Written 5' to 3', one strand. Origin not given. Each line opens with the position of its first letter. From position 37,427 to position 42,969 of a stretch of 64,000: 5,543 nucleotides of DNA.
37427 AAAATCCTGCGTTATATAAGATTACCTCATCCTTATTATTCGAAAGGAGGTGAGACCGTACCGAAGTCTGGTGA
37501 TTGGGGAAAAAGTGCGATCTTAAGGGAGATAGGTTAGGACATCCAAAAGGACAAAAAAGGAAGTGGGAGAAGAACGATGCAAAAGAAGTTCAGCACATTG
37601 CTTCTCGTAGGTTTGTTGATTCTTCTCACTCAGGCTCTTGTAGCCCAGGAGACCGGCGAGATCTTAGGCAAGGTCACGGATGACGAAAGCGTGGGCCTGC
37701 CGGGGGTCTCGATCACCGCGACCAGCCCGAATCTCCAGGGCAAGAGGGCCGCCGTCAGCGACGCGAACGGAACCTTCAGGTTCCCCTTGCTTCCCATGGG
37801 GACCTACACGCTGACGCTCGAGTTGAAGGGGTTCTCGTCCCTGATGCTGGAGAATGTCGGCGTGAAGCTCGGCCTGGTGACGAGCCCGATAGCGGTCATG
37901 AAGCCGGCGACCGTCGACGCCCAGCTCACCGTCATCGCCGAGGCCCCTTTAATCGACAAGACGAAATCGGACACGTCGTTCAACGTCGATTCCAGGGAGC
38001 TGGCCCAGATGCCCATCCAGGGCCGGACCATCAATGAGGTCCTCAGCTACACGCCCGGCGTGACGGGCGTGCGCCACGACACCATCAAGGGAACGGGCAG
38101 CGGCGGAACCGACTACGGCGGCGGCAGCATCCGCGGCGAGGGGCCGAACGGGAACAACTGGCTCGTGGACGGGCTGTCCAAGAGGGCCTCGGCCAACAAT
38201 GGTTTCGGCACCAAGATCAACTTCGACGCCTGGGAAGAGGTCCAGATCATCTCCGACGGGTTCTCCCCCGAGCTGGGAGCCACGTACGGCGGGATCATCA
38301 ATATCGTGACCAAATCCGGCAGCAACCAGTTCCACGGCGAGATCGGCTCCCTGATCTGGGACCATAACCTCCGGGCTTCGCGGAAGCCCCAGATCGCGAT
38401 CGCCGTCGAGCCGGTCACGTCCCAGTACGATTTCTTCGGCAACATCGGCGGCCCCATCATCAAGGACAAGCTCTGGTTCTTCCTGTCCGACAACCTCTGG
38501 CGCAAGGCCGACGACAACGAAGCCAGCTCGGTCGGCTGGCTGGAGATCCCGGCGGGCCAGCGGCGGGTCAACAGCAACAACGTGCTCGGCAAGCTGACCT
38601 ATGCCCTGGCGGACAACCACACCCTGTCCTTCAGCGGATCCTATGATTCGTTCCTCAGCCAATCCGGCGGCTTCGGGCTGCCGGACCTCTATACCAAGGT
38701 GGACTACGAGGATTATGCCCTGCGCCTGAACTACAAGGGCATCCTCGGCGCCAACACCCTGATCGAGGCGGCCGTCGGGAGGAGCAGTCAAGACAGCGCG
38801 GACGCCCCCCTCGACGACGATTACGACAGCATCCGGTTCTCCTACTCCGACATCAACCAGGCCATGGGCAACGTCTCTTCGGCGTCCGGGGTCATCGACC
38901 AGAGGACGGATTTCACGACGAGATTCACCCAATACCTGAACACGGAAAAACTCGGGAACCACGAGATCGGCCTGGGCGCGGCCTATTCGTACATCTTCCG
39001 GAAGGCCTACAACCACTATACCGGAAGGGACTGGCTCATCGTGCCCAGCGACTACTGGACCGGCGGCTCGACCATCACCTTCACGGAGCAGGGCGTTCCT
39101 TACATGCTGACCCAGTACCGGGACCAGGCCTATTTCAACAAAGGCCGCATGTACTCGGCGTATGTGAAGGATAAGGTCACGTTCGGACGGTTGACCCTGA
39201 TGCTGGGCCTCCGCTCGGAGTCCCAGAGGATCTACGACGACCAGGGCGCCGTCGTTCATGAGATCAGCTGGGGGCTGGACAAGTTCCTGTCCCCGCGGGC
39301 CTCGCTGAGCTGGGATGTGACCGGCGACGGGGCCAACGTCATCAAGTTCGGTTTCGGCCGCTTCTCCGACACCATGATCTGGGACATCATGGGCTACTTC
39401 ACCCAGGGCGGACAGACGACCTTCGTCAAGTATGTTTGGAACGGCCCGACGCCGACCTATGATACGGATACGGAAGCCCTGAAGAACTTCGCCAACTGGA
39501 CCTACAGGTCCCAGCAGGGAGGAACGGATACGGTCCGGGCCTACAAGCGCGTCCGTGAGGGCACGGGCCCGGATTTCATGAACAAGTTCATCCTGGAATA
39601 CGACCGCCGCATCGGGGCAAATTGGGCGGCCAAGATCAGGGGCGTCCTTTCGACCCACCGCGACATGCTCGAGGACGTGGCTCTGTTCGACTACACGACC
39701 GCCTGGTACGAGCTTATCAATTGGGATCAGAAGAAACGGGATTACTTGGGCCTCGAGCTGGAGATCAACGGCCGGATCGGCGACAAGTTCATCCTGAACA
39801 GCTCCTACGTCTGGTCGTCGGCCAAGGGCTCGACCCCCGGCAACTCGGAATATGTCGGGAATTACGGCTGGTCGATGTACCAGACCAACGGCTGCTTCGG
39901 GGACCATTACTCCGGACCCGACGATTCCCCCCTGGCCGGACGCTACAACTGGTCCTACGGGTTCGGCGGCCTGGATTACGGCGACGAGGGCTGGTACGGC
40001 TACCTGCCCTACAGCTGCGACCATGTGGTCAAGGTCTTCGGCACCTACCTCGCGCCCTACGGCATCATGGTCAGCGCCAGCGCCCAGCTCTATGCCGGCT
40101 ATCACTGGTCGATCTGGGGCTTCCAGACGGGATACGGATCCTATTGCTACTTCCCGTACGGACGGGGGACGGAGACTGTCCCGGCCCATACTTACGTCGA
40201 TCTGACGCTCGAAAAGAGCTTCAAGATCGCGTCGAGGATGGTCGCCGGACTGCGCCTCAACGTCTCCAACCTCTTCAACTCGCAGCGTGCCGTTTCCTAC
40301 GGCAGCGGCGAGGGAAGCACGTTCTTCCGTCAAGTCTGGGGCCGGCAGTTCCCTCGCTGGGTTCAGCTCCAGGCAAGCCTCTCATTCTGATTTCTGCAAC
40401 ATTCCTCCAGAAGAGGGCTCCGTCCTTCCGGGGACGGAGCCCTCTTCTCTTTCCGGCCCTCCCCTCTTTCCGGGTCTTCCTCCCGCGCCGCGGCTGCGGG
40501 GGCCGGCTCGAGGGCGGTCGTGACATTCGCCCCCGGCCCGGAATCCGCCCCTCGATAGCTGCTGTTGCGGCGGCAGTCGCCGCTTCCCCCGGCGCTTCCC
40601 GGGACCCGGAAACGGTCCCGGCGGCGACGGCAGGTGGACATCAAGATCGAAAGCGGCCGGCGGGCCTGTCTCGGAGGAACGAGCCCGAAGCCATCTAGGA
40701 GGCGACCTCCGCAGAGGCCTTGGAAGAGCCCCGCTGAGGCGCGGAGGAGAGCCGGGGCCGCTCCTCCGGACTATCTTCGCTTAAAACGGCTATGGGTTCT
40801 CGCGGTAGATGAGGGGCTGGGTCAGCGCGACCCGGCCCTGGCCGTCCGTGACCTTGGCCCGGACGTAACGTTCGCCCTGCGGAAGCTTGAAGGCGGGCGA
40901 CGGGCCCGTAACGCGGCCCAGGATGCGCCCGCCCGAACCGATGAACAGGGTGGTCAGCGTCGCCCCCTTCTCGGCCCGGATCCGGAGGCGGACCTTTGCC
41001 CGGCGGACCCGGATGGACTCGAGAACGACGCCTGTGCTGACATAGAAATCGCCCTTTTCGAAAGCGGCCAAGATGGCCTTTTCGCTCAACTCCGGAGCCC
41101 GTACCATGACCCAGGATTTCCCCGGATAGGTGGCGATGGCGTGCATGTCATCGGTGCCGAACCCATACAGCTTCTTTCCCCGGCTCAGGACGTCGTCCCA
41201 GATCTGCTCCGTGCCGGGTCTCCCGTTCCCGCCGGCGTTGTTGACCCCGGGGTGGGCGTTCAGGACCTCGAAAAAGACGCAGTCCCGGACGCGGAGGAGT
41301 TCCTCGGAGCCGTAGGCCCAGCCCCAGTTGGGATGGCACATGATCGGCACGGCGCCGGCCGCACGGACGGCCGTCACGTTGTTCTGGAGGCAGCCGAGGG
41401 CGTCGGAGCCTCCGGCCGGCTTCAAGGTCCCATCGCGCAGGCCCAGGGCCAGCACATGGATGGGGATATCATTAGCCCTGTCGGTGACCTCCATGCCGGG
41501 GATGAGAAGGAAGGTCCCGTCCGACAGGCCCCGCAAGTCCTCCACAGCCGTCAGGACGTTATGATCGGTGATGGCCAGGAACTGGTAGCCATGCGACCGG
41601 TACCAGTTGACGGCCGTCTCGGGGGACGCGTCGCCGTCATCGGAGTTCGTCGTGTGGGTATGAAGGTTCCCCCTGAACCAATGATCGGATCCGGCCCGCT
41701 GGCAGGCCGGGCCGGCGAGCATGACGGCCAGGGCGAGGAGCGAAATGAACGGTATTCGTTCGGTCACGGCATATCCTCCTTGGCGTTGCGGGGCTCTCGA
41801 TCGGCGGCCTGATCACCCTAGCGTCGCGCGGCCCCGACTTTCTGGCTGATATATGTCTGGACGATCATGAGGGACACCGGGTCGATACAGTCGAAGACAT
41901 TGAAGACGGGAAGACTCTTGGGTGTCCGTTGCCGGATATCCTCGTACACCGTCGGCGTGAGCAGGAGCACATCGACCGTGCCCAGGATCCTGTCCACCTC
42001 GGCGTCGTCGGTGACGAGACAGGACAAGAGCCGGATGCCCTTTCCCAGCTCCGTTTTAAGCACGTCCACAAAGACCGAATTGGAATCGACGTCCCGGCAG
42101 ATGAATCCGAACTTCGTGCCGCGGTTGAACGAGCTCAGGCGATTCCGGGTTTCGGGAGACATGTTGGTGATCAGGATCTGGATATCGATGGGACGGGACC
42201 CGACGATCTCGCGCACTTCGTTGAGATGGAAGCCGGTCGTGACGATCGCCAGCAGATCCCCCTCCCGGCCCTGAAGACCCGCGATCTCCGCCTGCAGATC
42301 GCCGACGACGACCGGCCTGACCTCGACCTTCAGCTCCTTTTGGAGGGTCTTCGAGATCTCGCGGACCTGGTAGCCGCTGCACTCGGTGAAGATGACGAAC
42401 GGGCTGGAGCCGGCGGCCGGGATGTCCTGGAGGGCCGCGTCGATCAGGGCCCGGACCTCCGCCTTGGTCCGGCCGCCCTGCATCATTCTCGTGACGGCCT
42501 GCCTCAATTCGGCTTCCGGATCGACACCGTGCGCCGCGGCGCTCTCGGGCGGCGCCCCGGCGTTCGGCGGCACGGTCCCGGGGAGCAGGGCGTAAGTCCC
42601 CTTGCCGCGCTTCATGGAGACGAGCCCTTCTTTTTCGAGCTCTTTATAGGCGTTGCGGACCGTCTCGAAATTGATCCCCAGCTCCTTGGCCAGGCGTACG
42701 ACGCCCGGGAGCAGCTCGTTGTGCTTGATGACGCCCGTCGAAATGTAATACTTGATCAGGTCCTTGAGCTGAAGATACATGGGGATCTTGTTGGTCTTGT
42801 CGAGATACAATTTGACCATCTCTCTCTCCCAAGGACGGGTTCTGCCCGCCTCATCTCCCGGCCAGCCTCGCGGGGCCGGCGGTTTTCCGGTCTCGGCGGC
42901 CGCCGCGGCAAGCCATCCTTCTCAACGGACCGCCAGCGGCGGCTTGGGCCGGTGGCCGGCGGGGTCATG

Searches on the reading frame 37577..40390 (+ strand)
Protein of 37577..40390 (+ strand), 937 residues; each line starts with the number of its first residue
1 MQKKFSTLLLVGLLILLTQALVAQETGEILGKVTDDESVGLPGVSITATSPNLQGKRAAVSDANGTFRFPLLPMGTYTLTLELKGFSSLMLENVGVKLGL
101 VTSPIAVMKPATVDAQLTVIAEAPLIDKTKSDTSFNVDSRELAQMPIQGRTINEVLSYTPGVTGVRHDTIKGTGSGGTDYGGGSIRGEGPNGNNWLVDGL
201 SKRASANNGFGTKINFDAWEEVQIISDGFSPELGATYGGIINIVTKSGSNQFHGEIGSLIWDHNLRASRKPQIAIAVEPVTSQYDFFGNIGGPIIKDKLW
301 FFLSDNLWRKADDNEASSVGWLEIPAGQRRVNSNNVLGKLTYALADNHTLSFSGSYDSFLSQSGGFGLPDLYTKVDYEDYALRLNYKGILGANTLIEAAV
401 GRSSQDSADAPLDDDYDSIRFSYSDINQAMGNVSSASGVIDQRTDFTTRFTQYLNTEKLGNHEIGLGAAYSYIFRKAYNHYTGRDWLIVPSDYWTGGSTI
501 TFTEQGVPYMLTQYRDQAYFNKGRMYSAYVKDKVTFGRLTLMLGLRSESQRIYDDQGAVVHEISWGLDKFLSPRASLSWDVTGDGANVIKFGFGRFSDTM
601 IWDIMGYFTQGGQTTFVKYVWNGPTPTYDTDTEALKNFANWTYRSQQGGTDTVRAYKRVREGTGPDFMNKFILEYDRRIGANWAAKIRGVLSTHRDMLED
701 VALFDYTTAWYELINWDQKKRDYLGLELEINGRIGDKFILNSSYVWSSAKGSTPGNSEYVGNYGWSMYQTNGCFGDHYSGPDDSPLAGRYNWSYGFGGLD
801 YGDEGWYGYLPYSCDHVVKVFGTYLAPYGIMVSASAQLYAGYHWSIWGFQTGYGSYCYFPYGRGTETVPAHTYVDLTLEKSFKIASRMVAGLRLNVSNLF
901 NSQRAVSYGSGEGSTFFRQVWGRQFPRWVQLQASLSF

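Call 57: search_protein_families(library=pfam, proteins=[window:37577-40390:+], max_evalue=0.00001)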
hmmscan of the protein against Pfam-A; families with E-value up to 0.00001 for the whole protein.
window:37577-40390:+ (937 aa): 4 families
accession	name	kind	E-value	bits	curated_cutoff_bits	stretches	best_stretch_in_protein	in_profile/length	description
PF25183.1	OMP_b-brl_4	-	4.1e-22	78.8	30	1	244-312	1-69/838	Outer membrane beta barrel domain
PF13620.12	CarboxypepD_reg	-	4.5e-13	49.8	32.3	1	29-100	2-73/82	Carboxypeptidase regulatory-like domain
PF07715.20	Plug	-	3.6e-08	34.3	23.9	1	134-235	8-101/107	TonB-dependent Receptor Plug Domain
PF13715.12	CarbopepD_reg_2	-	1.2e-06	28.8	32.2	1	30-89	2-58/88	CarboxypepD_reg-like domain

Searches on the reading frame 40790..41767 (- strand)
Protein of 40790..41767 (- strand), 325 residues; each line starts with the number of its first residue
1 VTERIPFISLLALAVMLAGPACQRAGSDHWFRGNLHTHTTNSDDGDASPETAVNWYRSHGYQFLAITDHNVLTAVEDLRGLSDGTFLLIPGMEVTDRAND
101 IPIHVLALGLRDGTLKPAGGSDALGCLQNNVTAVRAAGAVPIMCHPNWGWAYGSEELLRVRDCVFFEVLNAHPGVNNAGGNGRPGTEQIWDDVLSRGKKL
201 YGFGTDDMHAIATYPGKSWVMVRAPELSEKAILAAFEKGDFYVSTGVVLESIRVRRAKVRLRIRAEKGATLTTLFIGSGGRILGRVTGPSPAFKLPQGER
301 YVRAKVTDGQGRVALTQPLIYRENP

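Call 57: search_protein_families(library=pfam, proteins=[window:40790-41767:-], max_evalue=0.00001)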
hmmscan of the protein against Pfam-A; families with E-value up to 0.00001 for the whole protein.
window:40790-41767:- (325 aa): 1 family
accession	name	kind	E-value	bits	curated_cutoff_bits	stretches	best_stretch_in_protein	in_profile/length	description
PF02811.25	PHP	-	7.6e-06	26.8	26.4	0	35-77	2-45/164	PHP domain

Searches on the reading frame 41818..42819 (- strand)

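Call 57: search_protein_families(library=pfam, proteins=[window:41818-42819:-], max_evalue=0.00001)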
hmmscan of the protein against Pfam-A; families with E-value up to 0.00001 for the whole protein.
window:41818-42819:- (333 aa): 1 family
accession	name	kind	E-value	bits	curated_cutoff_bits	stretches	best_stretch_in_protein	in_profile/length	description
PF00392.27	GntR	-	2.2e-13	50.1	27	1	15-76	2-63/64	Bacterial regulatory proteins, gntR family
